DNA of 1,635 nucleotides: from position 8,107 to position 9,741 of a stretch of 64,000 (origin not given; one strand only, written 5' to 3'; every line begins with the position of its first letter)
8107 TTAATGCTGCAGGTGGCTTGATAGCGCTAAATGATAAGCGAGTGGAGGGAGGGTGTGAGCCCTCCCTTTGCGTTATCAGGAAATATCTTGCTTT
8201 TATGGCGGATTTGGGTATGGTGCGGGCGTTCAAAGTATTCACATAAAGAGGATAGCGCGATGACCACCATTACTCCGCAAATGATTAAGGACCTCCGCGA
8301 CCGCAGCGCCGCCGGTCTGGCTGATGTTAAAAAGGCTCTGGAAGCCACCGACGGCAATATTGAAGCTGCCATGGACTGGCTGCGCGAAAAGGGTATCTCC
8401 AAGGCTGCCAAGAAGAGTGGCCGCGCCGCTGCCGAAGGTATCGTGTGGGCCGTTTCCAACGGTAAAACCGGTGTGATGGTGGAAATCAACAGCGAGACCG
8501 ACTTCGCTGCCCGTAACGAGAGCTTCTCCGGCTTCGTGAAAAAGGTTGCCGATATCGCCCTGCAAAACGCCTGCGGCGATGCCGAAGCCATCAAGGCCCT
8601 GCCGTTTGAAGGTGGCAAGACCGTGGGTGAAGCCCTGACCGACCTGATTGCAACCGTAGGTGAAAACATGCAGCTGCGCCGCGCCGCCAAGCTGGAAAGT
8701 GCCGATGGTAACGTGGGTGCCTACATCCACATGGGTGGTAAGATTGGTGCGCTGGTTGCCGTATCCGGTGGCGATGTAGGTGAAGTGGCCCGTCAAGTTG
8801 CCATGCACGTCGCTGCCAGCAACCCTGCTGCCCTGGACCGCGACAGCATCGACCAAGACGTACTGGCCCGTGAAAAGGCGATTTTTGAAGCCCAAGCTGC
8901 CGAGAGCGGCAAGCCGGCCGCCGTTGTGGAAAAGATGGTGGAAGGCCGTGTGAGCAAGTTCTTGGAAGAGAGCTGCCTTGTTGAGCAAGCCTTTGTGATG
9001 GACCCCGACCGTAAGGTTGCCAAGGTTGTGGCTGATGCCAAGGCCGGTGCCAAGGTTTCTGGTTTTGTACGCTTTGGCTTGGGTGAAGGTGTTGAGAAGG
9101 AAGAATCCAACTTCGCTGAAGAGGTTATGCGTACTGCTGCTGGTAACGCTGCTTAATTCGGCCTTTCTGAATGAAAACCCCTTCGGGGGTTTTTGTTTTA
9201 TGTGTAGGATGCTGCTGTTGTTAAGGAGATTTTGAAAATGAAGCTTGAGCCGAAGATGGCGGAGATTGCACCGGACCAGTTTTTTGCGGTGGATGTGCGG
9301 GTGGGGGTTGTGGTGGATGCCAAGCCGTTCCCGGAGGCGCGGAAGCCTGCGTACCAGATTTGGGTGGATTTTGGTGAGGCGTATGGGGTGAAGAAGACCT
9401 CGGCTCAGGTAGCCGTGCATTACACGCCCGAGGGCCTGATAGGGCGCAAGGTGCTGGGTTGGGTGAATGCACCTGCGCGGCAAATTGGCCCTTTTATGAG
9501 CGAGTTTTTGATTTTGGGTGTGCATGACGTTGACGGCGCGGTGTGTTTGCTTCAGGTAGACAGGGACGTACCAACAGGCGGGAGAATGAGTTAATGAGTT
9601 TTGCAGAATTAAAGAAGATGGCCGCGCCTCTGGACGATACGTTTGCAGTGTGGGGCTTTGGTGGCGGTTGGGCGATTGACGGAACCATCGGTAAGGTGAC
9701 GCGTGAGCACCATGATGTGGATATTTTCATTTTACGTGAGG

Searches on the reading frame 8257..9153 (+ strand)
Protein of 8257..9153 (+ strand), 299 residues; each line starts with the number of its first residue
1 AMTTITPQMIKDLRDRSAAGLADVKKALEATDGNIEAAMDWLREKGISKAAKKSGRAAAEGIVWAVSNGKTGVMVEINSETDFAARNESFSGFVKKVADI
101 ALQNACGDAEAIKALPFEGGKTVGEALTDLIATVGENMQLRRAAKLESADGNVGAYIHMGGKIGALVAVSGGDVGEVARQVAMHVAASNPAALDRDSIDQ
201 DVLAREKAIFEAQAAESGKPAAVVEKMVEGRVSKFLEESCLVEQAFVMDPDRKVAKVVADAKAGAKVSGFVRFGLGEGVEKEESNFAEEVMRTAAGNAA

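Call 6: search_protein_families(library=pfam, proteins=[window:8257-9153:+], max_evalue=1)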
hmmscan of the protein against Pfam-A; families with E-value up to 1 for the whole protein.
window:8257-9153:+ (299 aa): 8 families
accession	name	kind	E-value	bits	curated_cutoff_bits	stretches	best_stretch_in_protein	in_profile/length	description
PF00889.24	EF_TS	-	2.6e-76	256.2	27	1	72-277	1-204/204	Elongation factor TS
PF00627.37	UBA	-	5e-06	26.7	22.4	1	23-42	18-37/37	UBA/TS-N domain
PF22562.2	UBA_7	-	2.7e-05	24.4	27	1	23-44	17-39/48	UBA-like domain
PF13601.12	HTH_34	-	0.015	15.8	27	1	13-47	9-43/80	Winged helix DNA-binding domain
PF02845.22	CUE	-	0.041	14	21.1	1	23-40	19-36/42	CUE domain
PF25025.1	EF-Ts_N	-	0.087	13.3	33.2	1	10-45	17-53/60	Elongation factor Ts, mitochondrial, N-terminal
PF21411.2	Rap1_C_Sp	-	0.098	12.7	27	0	27-39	23-35/40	S. pombe DNA-binding protein Rap1, C-terminal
PF22566.2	UBA_8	-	0.19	11.9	26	1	24-41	21-38/46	UBA-like domain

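Call 7: search_protein_families(library=ncbifam, proteins=[window:8257-9153:+], max_evalue=1)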
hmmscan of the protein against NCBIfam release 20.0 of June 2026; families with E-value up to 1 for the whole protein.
window:8257-9153:+ (299 aa): 3 families
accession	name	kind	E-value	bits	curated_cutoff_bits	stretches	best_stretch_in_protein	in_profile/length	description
TIGR00116.1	tsf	equivalog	4e-96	321.7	104.05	1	2-292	1-289/293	translation elongation factor Ts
NF001613.0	PRK00400.1-5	equivalog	0.026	14.5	120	1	41-76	28-63/107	phosphoribosyl-ATP diphosphatase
NF006534.0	PRK09014.1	equivalog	0.029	14.3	124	1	203-275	14-83/162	transcription/translation regulatory transformer protein RfaH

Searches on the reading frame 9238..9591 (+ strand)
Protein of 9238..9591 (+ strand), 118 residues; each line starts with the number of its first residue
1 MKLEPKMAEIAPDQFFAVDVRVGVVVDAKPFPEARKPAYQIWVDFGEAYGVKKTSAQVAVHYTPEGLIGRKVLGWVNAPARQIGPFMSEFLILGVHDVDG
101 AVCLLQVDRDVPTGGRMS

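Call 6: search_protein_families(library=pfam, proteins=[window:9238-9591:+], max_evalue=1)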
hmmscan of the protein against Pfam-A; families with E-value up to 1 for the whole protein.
window:9238-9591:+ (118 aa): 1 family
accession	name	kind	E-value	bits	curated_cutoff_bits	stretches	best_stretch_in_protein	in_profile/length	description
PF01588.26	tRNA_bind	-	5.2e-09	36.5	27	1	20-114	1-94/96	Putative tRNA binding domain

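Call 7: search_protein_families(library=ncbifam, proteins=[window:9238-9591:+], max_evalue=1)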
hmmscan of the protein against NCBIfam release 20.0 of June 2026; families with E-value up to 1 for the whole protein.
window:9238-9591:+ (118 aa): 9 families
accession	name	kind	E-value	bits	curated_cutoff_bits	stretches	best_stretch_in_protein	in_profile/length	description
NF007495.0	PRK10089.1-4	equivalog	1.1e-47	161.2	117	1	7-117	2-112/113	tRNA-binding protein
NF007493.0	PRK10089.1-2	equivalog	5.5e-39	132.7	160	1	7-117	1-111/112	tRNA-binding protein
TIGR02222.1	chap_CsaA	subfamily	2e-38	130.7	119.65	1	13-117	2-106/107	export-related chaperone CsaA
NF007494.0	PRK10089.1-3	equivalog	1.1e-37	128.3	109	1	10-117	4-111/112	tRNA-binding protein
NF007496.0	PRK10089.1-5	equivalog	5.3e-29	100.6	171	1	13-118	5-109/109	chaperone CsaA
TIGR00399.1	metG_C_term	equivalog_domain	1.3e-12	47.7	116.65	1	4-117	28-138/139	methionine--tRNA ligase subunit beta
NF001100.0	PRK00133.1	equivalog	4e-11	42.2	587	1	4-116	565-674/676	methionine--tRNA ligase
NF008900.0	PRK12267.1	equivalog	1.1e-10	40.6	598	1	4-116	537-646/648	methionine--tRNA ligase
NF007492.0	PRK10089.1-1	equivalog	1.6e-07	31.2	150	1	9-116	3-108/110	tRNA-binding protein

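Call 52: find_homologous_proteins(query=window:9238-9591:+, max_evalue=1e-10)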
Query window:9238-9591:+ (118 aa): 7003 proteins with E <= 1e-10 among 7010 candidates; the best 120 are listed.
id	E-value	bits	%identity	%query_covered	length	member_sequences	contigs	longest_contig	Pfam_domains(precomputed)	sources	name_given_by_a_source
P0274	2.9e-69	249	95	100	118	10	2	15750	PF01588.27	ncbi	-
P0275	2.8e-66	239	89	100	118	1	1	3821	PF01588.27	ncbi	-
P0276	5.5e-66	238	92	100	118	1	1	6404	PF01588.27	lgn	-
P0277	1.7e-65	237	90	99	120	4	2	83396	PF01588.27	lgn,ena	-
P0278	1.0e-64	234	87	100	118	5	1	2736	PF01588.27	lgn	-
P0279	3.2e-63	229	86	100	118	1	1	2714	PF01588.27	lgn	-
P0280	4.2e-62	226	84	99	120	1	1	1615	PF01588.27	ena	-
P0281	6.9e-62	225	86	100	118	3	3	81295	PF01588.27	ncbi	-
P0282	1.1e-61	224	82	100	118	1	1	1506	PF01588.27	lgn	-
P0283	4.1e-61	222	86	100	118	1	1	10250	PF01588.27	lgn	-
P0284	6.9e-60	218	82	100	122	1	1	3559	PF01588.27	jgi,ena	-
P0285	5.4e-59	216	84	99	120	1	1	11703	PF01588.27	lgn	-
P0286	5.6e-59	215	85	100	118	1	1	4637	PF01588.27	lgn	-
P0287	6.1e-59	215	80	99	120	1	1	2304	PF01588.27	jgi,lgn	jgi:tRNA-binding protein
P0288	1.1e-58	214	81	100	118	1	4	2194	PF01588.27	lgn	-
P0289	1.7e-58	214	81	100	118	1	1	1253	PF01588.27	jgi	-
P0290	2.0e-57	210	85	95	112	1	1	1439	PF01588.27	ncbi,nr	ncbi:MAG: tRNA-binding protein [Alphaproteobacteria bacterium]|nr:MAG: tRNA-binding protein [Alphapr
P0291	1.1e-56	208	80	100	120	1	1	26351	PF01588.27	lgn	-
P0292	3.2e-55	203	78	100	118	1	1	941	PF01588.27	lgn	-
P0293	3.5e-55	203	81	99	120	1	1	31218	PF01588.27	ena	-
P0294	1.3e-54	201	79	98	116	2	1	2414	PF01588.27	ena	-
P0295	1.4e-54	201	76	100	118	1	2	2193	PF01588.27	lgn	-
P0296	4.8e-54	200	77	100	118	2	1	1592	PF01588.27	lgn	-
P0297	5.4e-54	199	76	99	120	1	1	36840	PF01588.27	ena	-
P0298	6.4e-54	199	77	99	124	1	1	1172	PF01588.27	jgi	jgi:tRNA-binding protein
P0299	6.7e-54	199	77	99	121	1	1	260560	PF01588.27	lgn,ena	-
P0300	8.4e-54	199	78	100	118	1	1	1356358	PF01588.27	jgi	jgi:tRNA-binding protein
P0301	8.6e-54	199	77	100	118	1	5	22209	PF01588.27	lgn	-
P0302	3.2e-53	197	76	99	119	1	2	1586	PF01588.27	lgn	-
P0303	2.6e-51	191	75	97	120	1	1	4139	PF01588.27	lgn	-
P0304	2.4e-49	184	72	100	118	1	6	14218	PF01588.27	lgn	-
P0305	2.9e-49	184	74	92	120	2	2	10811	PF01588.27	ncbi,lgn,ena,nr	ncbi:MAG: tRNA-binding protein [Proteobacteria bacterium]|nr:tRNA-binding protein [Pseudomonadota ba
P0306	6.3e-49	183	71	97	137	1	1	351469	PF01588.27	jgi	jgi:tRNA-binding protein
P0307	1.3e-47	179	68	95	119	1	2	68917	PF01588.27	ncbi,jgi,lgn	jgi:tRNA-binding protein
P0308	3.9e-47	177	71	95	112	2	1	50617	PF01588.27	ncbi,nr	ncbi:MAG: tRNA-binding protein [Proteobacteria bacterium]|nr:tRNA-binding protein [Pseudomonadota ba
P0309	8.6e-47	176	70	95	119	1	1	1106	PF01588.27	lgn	-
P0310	6.2e-46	173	71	94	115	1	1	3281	PF01588.27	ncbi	ncbi:MAG: tRNA-binding protein, partial [Alphaproteobacteria bacterium]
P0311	7.9e-46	173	67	95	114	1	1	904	PF01588.27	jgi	jgi:tRNA-binding protein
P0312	9.0e-46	173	65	100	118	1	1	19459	PF01588.27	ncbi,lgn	-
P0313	1.4e-45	172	69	92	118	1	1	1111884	PF01588.27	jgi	jgi:tRNA-binding protein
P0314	8.8e-44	166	66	98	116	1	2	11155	PF01588.27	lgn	-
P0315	1.9e-43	165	73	84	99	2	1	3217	PF01588.27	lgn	-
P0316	1.1e-42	163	66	94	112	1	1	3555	PF01588.27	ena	-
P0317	1.2e-42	163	67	94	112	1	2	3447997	PF01588.27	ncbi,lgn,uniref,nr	ncbi:Methionine--tRNA ligase [Sulfitobacter sp. THAF37]|uniref:tRNA-binding protein n=1 Tax=Sulfitob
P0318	1.2e-42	163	65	94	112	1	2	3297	PF01588.27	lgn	-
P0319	1.3e-42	163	70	92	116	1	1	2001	PF01588.27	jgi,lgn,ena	-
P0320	3.3e-42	161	68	94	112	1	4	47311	PF01588.27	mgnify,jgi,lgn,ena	mgnify:FL=1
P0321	3.5e-42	161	68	92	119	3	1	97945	PF01588.27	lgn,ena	-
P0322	4.2e-42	161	70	94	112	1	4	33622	PF01588.27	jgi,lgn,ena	-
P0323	4.5e-42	161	67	94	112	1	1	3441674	PF01588.27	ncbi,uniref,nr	ncbi:tRNA-binding protein [Sulfitobacter albidus]|uniref:tRNA-binding protein n=1 Tax=Sulfitobacter 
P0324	6.2e-42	160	70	94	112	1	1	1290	PF01588.27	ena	-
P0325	6.5e-42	160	67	94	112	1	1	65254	PF01588.27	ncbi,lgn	ncbi:MAG: tRNA-binding protein [Sulfitobacter sp.]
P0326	7.7e-42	160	69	94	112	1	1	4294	PF01588.27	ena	-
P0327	8.3e-42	160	69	94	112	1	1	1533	PF01588.27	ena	-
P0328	8.7e-42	160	68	94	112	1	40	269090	PF01588.27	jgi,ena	-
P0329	9.2e-42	160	68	94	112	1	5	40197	PF01588.27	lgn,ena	-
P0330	1.1e-41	160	69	94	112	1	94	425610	PF01588.27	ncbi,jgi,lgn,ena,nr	ncbi:MAG: tRNA-binding protein [Yoonia sp.]|jgi:tRNA-binding protein|nr:tRNA-binding protein [Yoonia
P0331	1.5e-41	159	69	94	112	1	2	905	PF01588.27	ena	-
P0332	1.5e-41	159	68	94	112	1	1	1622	PF01588.27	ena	-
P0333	1.6e-41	159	66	94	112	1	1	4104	PF01588.27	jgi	jgi:tRNA-binding protein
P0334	1.7e-41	159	66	94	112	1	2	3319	PF01588.27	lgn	-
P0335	1.8e-41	159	68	94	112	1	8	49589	PF01588.27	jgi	jgi:tRNA-binding protein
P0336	2.2e-41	159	69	94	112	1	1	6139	PF01588.27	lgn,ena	-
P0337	2.3e-41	159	67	94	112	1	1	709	PF01588.27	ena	-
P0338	2.3e-41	159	68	94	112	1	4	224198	PF01588.27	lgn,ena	-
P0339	2.9e-41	158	68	94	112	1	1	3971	PF01588.27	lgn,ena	-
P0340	2.9e-41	158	68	94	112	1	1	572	PF01588.27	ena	-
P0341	2.9e-41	158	65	94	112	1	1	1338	PF01588.27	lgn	-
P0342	3.1e-41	158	67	94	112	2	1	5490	PF01588.27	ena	-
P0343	3.2e-41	158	67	94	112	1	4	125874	PF01588.27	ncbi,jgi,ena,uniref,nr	ncbi:tRNA-binding protein [Thalassococcus profundi]|uniref:tRNA-binding protein n=1 Tax=Thalassococc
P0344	3.5e-41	158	64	97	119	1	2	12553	PF01588.27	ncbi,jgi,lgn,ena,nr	ncbi:MAG: tRNA-binding protein [Alphaproteobacteria bacterium CG_4_10_14_0_8_um_filter_53_9]|nr:MAG:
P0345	4.0e-41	158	65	94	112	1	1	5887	PF01588.27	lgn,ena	-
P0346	4.0e-41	158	65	94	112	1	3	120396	PF01588.27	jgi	-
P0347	4.1e-41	158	66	94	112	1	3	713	PF01588.27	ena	-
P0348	4.2e-41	158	66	94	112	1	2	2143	PF01588.27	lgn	-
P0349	4.4e-41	158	67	94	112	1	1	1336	PF01588.27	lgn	-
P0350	4.4e-41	158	69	92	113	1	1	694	PF01588.27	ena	-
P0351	5.5e-41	157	68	94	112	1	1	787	PF01588.27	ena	-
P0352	5.6e-41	157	65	94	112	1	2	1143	PF01588.27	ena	-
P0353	6.2e-41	157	69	94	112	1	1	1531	PF01588.27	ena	-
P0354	7.3e-41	157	65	94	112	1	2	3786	PF01588.27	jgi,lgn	-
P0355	7.5e-41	157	68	94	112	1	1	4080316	PF01588.27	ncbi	ncbi:tRNA-binding protein [Sulfitobacter sp. LCG007]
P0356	8.1e-41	157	64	94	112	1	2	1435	PF01588.27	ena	-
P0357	8.5e-41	157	66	94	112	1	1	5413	PF01588.27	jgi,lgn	-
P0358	9.4e-41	157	67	95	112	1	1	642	PF01588.27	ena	-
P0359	9.8e-41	157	66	94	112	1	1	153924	PF01588.27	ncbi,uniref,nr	ncbi:tRNA-binding protein [Roseovarius dicentrarchi]|uniref:tRNA-binding protein n=1 Tax=Roseovarius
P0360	1.1e-40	156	67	94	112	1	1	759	PF01588.27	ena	-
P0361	1.3e-40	156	68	94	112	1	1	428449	PF01588.27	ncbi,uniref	ncbi:tRNA-binding protein [Thalassococcus sp. BH17M4-6]|uniref:tRNA-binding protein n=1 Tax=Thalasso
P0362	1.5e-40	156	68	94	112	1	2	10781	PF01588.27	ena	-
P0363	1.6e-40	156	67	94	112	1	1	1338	PF01588.27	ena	-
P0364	1.7e-40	156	59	99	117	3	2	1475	PF01588.27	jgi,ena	jgi:tRNA-binding protein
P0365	1.8e-40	156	65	92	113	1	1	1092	PF01588.27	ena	-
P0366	2.0e-40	156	65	94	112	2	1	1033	PF01588.27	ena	-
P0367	2.1e-40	156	66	94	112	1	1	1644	PF01588.27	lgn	-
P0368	2.2e-40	155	66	94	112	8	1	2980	PF01588.27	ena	-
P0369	2.2e-40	155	64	94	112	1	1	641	PF01588.27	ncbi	-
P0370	2.3e-40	155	66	94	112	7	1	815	PF01588.27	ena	-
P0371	2.4e-40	155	66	95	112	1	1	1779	PF01588.27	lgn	-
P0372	2.5e-40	155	58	100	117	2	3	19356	PF01588.27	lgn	-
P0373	2.8e-40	155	67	94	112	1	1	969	PF01588.27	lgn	-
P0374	2.9e-40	155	64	94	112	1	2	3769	PF01588.27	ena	-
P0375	2.9e-40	155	65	94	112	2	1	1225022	PF01588.27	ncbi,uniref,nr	ncbi:tRNA-binding protein [uncultured Roseobacter sp.]|uniref:tRNA-binding protein n=1 Tax=unculture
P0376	2.9e-40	155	64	94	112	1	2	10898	PF01588.27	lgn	-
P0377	3.0e-40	155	65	94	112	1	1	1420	PF01588.27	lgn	-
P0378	3.1e-40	155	65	94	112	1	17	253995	PF01588.27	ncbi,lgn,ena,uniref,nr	ncbi:tRNA-binding protein [Roseobacter sp. OBYS 0001]|uniref:tRNA-binding protein n=1 Tax=Roseobacte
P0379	3.1e-40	155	68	94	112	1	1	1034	PF01588.27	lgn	-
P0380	3.1e-40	155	69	93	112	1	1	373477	PF01588.27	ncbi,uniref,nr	ncbi:tRNA-binding protein [Pseudoruegeria sp. HB172150]|uniref:tRNA-binding protein n=1 Tax=Pseudoru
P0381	3.1e-40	155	64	94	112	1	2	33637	PF01588.27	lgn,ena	-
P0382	3.1e-40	155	65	94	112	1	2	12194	PF01588.27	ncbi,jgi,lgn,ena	-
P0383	3.3e-40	155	67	94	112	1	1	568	PF01588.27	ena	-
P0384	3.5e-40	155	65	94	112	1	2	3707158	PF01588.27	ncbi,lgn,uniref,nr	ncbi:tRNA-binding protein [Rhodobacter capsulatus]|uniref:tRNA-binding protein n=1 Tax=Rhodobacter c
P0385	3.6e-40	155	66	94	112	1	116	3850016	PF01588.27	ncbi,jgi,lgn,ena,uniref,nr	ncbi:tRNA-binding protein [Rhodobacter capsulatus]|jgi:tRNA-binding protein|uniref:Chaperone CsaA n=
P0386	3.7e-40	155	64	94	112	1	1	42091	PF01588.27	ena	-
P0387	3.8e-40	155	64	95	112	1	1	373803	PF01588.27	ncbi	-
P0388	4.1e-40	155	63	94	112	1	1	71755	PF01588.27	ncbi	ncbi:MAG: tRNA-binding protein [Sulfitobacter sp.]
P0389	4.2e-40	155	63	95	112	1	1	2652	PF01588.27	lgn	-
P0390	4.2e-40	155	68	89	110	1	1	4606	PF01588.27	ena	-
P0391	4.3e-40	155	64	94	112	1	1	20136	PF01588.27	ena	-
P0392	5.2e-40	154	63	94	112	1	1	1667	PF01588.27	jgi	-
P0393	5.4e-40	154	63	94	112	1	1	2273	PF01588.27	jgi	-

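Call 53: find_encoding_contigs(protein=P0300, flank=5000, max_places=1)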
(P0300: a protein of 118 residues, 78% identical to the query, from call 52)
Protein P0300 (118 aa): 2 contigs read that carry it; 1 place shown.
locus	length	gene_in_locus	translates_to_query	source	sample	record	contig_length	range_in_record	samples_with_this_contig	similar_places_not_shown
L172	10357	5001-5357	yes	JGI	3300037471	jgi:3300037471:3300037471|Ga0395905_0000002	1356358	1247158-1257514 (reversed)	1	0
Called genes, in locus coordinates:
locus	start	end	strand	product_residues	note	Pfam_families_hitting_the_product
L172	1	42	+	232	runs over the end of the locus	-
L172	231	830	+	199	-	PF02482:Ribosomal_S30AE, PF16321:Ribosom_S30AE_C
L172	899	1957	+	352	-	PF03702:AnmK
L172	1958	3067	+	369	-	-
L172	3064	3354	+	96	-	-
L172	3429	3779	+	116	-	-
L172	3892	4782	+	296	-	PF00889:EF_TS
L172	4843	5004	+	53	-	-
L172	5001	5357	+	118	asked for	PF01588:tRNA_bind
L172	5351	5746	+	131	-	PF19834:DUF6314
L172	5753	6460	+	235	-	PF00696:AA_kinase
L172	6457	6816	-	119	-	-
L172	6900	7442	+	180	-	PF04170:NlpE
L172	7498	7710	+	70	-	-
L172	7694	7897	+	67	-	-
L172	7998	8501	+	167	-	PF08719:NADAR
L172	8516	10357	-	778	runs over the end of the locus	PF01751:Toprim, PF01131:Topoisom_bac, PF01396:Zn_ribbon_Top1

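Call 54: find_encoding_contigs(protein=P0306, flank=5000, max_places=1)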
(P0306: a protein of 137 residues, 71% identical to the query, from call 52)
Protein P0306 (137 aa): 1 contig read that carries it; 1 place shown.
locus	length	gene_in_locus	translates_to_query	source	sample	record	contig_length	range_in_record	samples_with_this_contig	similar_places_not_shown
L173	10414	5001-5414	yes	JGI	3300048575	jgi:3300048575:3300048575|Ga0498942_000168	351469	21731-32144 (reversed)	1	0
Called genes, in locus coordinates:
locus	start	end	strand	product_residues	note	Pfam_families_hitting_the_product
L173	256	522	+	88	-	-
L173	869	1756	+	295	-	PF25025:EF-Ts_N (weak), PF00889:EF_TS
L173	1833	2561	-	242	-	PF10706:Aminoglyc_resit (weak)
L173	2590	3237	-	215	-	-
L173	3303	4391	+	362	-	-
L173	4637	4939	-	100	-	-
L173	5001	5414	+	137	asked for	PF01588:tRNA_bind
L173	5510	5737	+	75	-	-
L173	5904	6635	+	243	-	PF00696:AA_kinase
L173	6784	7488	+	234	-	PF00106:adh_short, PF13561:adh_short_C2, PF23441:SDR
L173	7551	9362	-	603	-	PF00015:MCPsignal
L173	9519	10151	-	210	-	PF12917:YfbR-like (faint), PF13023:HD_3, PF01966:HD (weak)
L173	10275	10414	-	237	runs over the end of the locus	-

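Call 55: find_encoding_contigs(protein=P0313, flank=5000, max_places=1)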
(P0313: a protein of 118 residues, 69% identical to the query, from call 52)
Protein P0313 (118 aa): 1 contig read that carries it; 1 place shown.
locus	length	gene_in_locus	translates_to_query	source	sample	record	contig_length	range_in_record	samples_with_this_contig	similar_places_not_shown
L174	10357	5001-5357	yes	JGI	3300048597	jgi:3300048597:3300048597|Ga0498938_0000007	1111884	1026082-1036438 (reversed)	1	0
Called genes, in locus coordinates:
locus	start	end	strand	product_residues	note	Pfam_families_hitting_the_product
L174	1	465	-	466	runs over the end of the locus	PF02233:PNTB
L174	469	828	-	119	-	PF12769:PNTB_4TM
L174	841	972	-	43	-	-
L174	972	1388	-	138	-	PF00892:EamA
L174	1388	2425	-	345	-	PF05222:AlaDh_PNT_N, PF01262:AlaDh_PNT_C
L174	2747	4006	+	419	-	PF04972:BON (weak), PF21923:BON_like (faint), PF00691:OmpA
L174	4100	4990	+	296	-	PF00889:EF_TS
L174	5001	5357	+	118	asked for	PF01588:tRNA_bind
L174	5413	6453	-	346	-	PF03969:AFG1_ATPase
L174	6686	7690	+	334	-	PF00924:MS_channel_2nd, PF21082:MS_channel_3rd (weak)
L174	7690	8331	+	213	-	PF06764:DUF1223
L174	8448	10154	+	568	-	PF00890:FAD_binding_2, PF01266:DAO (faint), PF03486:HI0933_like (faint), PF07992:Pyr_redox_2 (faint), PF02910:Succ_DH_flav_C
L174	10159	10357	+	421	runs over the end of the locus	PF02518:HATPase_c (faint), PF14213:DUF4325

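Call 57: search_protein_families(library=pfam, proteins=[L173:1836-2561:-, L173:2593-3237:-, L173:3303-4388:+, L172:5351-5743:+], max_evalue=0.01)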
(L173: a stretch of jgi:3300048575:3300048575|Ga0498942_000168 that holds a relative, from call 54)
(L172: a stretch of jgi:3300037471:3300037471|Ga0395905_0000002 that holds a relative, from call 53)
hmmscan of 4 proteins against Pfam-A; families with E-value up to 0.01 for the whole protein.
L173:1836-2561:- (242 aa): 1 family
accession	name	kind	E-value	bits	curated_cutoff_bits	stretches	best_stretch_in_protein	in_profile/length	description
PF10706.15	Aminoglyc_resit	-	3.7e-07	30.8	21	1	61-105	3-47/149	Aminoglycoside-2''-adenylyltransferase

L173:2593-3237:- (215 aa): 0 families

L173:3303-4388:+ (362 aa): 0 families

L172:5351-5743:+ (131 aa): 1 family
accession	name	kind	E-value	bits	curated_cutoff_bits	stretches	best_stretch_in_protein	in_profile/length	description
PF19834.4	DUF6314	-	2.3e-11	44.7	23.1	1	12-128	14-130/131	Family of unknown function (DUF6314)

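Call 61: search_protein_families(library=padloc, proteins=[window:9238-9591:+, L173:1836-2561:-], max_evalue=1)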
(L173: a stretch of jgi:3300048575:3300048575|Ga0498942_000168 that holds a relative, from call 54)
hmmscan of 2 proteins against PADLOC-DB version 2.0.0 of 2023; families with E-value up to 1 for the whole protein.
window:9238-9591:+ (118 aa): 0 families

L173:1836-2561:- (242 aa): 0 families

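Call 62: search_protein_families(library=phrogs, proteins=[L173:1836-2561:-], max_evalue=1)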
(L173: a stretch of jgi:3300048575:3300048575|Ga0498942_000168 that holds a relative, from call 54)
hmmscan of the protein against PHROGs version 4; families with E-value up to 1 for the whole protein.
L173:1836-2561:- (242 aa): 0 families
